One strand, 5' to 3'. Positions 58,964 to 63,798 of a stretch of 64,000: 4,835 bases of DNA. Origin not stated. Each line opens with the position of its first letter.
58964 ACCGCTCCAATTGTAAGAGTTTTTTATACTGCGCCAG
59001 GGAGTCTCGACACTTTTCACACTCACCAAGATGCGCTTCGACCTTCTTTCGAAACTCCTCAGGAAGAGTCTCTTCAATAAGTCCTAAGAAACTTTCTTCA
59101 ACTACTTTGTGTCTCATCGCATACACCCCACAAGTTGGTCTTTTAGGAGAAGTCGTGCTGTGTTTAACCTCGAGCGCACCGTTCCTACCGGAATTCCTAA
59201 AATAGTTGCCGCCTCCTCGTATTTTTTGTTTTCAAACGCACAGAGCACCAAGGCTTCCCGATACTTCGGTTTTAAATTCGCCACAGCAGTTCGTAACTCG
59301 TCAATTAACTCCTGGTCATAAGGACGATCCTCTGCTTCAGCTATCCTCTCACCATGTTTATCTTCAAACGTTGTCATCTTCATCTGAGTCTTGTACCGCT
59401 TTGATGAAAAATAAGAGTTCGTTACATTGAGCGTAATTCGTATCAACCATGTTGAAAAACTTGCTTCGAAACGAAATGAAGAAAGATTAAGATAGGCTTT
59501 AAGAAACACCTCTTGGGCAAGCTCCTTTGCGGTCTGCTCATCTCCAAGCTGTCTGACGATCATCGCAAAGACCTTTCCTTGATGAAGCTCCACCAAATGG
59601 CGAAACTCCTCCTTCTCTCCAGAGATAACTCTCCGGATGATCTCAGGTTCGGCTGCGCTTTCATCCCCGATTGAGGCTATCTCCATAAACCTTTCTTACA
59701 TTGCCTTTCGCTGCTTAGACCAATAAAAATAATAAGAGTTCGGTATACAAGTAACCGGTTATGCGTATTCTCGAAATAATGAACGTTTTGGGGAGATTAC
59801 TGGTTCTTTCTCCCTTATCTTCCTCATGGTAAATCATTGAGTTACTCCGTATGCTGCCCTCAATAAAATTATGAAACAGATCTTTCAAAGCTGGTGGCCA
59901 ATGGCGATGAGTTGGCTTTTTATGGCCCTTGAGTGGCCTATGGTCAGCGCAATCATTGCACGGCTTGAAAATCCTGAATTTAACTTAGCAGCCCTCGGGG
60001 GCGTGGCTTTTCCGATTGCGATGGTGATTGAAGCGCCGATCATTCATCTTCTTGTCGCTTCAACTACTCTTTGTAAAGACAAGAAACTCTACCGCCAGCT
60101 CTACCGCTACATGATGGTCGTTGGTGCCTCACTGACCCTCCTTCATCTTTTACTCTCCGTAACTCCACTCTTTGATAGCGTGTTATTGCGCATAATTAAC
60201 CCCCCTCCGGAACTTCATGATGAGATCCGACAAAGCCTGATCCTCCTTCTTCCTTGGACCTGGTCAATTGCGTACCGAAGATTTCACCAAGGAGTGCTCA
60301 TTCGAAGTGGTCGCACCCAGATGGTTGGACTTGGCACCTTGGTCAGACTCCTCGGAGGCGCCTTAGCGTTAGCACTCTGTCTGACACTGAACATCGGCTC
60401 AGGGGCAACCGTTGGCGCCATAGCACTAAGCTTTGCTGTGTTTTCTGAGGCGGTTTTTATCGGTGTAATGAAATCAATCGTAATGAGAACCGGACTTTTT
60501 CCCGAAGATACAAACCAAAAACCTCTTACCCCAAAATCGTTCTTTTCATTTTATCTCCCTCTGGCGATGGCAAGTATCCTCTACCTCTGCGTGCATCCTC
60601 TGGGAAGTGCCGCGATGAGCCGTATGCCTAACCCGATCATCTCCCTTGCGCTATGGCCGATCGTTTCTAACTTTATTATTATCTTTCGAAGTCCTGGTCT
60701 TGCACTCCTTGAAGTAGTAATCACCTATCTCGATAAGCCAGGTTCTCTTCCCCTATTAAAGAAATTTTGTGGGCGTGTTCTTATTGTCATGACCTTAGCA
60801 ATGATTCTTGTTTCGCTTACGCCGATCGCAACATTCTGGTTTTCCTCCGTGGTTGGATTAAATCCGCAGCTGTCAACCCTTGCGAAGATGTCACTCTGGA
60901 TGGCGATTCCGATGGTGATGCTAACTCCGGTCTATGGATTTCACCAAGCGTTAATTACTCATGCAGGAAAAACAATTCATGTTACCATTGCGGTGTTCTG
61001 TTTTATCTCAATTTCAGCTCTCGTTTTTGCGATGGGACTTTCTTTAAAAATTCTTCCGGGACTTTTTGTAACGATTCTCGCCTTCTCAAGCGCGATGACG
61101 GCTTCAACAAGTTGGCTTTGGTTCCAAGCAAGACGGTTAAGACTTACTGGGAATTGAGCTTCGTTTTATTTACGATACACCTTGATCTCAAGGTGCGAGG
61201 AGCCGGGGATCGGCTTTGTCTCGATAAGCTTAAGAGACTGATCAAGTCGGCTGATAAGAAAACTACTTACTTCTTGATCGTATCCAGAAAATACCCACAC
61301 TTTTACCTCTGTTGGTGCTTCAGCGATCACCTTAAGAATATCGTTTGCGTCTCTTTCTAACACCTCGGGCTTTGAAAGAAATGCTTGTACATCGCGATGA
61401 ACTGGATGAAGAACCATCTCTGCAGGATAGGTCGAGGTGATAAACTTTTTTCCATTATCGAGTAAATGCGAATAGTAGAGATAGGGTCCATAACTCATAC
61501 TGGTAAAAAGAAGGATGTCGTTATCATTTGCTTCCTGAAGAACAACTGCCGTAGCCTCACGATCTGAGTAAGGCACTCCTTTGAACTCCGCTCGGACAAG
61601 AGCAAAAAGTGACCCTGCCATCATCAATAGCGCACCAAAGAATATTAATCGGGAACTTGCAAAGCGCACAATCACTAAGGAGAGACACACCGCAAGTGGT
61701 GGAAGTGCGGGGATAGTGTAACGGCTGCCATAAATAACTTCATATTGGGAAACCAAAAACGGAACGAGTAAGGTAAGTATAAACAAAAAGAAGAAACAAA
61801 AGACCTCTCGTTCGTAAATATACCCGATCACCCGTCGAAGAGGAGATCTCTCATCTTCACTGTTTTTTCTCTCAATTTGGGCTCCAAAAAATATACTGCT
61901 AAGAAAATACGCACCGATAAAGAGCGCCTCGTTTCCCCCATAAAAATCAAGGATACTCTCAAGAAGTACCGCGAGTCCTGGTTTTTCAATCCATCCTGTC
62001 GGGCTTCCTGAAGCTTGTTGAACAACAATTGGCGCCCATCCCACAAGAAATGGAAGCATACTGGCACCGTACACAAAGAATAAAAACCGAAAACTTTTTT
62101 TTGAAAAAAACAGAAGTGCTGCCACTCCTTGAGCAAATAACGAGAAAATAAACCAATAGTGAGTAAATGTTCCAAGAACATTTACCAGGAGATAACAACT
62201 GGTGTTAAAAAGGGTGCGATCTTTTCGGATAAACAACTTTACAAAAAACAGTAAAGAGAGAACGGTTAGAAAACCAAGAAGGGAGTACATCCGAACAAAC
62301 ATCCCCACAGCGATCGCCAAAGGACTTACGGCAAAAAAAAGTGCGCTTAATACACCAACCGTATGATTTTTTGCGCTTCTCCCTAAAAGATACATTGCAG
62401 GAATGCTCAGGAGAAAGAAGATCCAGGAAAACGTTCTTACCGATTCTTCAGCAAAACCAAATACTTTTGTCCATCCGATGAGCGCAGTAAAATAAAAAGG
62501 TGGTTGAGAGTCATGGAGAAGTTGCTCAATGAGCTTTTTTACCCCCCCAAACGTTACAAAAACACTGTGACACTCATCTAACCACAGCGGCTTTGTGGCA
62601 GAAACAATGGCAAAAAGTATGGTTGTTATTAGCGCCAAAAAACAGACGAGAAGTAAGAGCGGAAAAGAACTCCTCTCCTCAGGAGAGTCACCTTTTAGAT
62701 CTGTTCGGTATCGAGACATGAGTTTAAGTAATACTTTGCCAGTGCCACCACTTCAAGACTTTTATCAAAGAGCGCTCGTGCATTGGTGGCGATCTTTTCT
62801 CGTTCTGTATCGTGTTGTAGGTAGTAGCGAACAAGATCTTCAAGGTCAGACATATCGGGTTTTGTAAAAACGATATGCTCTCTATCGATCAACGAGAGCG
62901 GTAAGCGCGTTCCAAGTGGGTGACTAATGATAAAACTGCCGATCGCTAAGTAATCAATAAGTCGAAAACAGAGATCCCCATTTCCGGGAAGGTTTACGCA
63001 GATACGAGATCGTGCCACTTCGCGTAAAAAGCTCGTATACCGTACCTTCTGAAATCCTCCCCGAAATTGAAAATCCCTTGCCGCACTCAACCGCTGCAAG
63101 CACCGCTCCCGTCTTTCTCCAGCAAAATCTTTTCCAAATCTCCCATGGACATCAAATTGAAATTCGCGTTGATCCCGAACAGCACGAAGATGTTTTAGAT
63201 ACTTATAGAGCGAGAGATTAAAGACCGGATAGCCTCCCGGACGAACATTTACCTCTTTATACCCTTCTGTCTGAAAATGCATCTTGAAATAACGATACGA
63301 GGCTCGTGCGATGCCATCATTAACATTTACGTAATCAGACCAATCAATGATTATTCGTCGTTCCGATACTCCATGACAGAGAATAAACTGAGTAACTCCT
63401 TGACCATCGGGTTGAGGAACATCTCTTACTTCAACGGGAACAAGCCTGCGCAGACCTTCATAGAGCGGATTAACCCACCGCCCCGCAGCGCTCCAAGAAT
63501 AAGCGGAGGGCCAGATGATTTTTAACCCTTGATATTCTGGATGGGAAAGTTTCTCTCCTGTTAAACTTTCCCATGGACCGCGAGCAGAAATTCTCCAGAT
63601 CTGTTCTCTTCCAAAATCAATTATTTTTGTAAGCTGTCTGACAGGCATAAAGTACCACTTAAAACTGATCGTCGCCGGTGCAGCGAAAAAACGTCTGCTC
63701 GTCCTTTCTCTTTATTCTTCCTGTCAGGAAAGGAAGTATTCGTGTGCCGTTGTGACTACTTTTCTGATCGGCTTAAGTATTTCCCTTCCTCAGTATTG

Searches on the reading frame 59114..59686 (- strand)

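Call 3: search_protein_families(library=pfam, proteins=[window:59114-59686:-], max_evalue=0.01)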
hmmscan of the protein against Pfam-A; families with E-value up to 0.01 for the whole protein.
window:59114-59686:- (190 aa): 6 families
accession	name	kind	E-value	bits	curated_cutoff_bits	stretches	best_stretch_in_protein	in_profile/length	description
PF08281.18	Sigma70_r4_2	-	1.2e-15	57.3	25.7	1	129-179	2-52/54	Sigma-70, region 4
PF04542.20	Sigma70_r2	-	6.2e-12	45.6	24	1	31-96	1-68/71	Sigma-70 region 2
PF04545.22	Sigma70_r4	-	2e-08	34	24.1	1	135-182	2-49/50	Sigma-70, region 4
PF22233.2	PhyR_sigma-like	-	3e-05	24.2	27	1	136-177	2-43/50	Response regulator PhyR, sigma-like domain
PF07638.17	Sigma70_ECF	-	0.0015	18.9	21.1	0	119-185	117-183/185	ECF sigma factor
PF13518.12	HTH_28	-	0.0082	16.7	25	0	143-173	2-32/52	Helix-turn-helix domain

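Call 4: search_protein_families(library=ncbifam, proteins=[window:59114-59686:-], max_evalue=0.01)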
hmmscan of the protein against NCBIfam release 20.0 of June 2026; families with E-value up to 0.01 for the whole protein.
window:59114-59686:- (190 aa): 79 families (the best 25 are shown)
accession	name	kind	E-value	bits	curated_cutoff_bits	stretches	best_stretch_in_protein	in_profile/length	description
NF007223.0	PRK09641.1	equivalog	8.2e-31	107.3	209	1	15-185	7-184/187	RNA polymerase sigma factor SigW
NF009171.0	PRK12518.1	equivalog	1.6e-30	106.3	208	1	11-184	12-183/191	RNA polymerase sigma factor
TIGR02939.1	RpoE_Sigma70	equivalog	4.6e-30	105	236.15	1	12-185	6-186/190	RNA polymerase sigma factor RpoE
NF007216.0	PRK09638.1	equivalog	4e-29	101.7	194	1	12-177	4-166/180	RNA polymerase sigma factor SigY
TIGR02948.1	SigW_bacill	equivalog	5.9e-29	101.5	243.1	1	16-185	8-184/187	RNA polymerase sigma factor SigW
NF004113.0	PRK05602.1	equivalog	6.7e-29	101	208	1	9-186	28-202/211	RNA polymerase sigma factor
NF008888.0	PRK11922.1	equivalog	8.3e-29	100.8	204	1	10-185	14-196/231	RNA polymerase sigma factor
NF007229.0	PRK09647.1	equivalog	1.5e-28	99.6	265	1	28-185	46-202/220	RNA polymerase sigma factor SigE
NF007225.0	PRK09643.1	equivalog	1.2e-26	93.7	190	1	9-185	10-182/204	RNA polymerase sigma factor SigM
TIGR02985.1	Sig70_bacteroi1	subfamily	8.8e-25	87.8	126.4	1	27-185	2-162/162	RNA polymerase sigma-70 factor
NF006930.0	PRK09415.1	subfamily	1e-24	87.3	198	1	27-185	17-175/179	RNA polymerase factor sigma C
TIGR02937.1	sigma70-ECF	superfamily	1.3e-24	86.7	42.9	1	26-185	1-165/165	sigma-70 family RNA polymerase sigma factor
NF009174.0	PRK12522.1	equivalog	2.8e-23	82.8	217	1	26-187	3-169/175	RNA polymerase sigma factor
NF009168.0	PRK12515.1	subfamily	5.6e-23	81.4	236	1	10-185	6-179/189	RNA polymerase sigma factor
NF009166.1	PRK12513.1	equivalog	8.9e-23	81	206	1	10-185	6-186/193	RNA polymerase sigma factor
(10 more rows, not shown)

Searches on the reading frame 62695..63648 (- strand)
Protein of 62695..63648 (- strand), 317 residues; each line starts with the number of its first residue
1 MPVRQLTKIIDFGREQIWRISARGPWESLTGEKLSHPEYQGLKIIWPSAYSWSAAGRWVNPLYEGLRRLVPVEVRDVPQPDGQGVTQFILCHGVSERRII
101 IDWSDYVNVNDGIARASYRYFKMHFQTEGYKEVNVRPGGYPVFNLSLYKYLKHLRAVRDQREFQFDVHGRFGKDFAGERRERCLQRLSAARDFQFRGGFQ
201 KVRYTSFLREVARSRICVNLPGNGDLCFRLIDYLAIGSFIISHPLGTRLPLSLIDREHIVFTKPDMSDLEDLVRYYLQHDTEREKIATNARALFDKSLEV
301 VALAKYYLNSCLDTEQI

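Call 40: search_protein_families(library=ncbifam, proteins=[window:62695-63648:-], max_evalue=1e-10)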
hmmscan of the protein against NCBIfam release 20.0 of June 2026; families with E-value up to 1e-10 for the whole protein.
window:62695-63648:- (317 aa): 0 families

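Call 73: search_protein_families(library=pfam, proteins=[window:62695-63648:-], max_evalue=0.001)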
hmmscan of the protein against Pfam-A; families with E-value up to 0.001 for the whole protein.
window:62695-63648:- (317 aa): 1 family
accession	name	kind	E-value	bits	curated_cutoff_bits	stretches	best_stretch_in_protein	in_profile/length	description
PF13524.12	Glyco_trans_1_2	-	4.2e-13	49.9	25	1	154-297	6-132/144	Glycosyl transferase-like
